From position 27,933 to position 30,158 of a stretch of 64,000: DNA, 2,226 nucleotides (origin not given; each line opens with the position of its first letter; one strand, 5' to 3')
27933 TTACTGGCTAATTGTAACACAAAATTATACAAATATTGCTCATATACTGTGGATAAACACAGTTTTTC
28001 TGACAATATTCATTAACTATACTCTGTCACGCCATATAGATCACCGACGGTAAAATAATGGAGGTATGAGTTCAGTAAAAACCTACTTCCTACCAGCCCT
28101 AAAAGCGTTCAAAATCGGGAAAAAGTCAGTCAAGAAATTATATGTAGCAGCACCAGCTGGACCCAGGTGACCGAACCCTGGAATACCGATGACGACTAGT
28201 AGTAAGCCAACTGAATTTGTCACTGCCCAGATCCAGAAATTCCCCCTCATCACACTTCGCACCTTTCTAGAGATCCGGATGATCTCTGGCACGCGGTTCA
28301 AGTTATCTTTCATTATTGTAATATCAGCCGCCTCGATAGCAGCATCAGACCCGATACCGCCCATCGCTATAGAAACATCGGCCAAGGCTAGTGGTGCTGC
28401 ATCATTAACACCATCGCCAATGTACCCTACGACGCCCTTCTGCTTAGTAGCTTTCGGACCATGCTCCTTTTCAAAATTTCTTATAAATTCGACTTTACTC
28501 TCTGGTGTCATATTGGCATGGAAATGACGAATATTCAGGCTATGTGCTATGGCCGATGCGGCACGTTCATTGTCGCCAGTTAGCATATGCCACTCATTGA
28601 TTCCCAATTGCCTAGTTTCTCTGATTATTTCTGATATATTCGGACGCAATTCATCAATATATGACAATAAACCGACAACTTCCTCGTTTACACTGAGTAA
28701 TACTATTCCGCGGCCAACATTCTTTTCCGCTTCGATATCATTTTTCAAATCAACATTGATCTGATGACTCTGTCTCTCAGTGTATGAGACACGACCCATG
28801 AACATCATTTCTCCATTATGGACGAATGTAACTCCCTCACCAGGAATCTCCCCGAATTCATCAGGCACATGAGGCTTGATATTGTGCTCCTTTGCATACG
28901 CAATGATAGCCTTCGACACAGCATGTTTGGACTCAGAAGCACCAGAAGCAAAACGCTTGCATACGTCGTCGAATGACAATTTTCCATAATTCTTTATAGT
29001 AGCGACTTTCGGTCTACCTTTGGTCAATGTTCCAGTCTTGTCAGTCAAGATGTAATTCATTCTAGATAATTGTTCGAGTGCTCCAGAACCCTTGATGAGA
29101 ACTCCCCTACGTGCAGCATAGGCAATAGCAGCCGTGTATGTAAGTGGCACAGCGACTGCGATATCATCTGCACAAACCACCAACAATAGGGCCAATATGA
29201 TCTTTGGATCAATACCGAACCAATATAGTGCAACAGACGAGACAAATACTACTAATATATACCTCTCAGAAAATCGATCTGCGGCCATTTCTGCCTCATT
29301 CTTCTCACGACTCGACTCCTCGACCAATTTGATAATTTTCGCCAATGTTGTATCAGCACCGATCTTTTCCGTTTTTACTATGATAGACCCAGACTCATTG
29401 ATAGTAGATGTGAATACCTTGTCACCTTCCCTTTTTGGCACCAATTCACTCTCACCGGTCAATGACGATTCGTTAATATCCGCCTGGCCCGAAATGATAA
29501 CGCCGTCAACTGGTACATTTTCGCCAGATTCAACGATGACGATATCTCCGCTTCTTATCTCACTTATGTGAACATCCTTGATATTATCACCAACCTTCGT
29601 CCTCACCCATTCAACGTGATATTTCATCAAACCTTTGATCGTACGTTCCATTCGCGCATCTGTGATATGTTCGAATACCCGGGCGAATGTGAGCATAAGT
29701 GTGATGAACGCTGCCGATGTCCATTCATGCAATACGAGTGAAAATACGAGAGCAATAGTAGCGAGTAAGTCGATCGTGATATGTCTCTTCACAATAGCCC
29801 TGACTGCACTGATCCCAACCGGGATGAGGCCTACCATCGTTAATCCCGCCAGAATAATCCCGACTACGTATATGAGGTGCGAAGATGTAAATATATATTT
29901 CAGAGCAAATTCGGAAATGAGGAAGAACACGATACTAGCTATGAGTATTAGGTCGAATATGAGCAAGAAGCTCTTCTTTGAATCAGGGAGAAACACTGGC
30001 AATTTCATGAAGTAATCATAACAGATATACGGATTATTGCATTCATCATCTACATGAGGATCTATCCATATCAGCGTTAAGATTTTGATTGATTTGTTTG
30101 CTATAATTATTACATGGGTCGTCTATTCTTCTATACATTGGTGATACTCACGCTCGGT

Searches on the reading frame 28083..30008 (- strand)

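Call 59: search_protein_families(library=pfam, proteins=[window:28083-30008:-], max_evalue=0.00001)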
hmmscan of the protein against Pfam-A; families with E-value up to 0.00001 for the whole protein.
window:28083-30008:- (641 aa): 2 families
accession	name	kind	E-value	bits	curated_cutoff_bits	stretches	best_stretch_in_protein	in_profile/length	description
PF00122.25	E1-E2_ATPase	-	1.7e-41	142.2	28.1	1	139-301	11-181/181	E1-E2 ATPase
PF00702.32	Hydrolase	-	3e-21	77.1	26.4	1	319-544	3-191/191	haloacid dehalogenase-like hydrolase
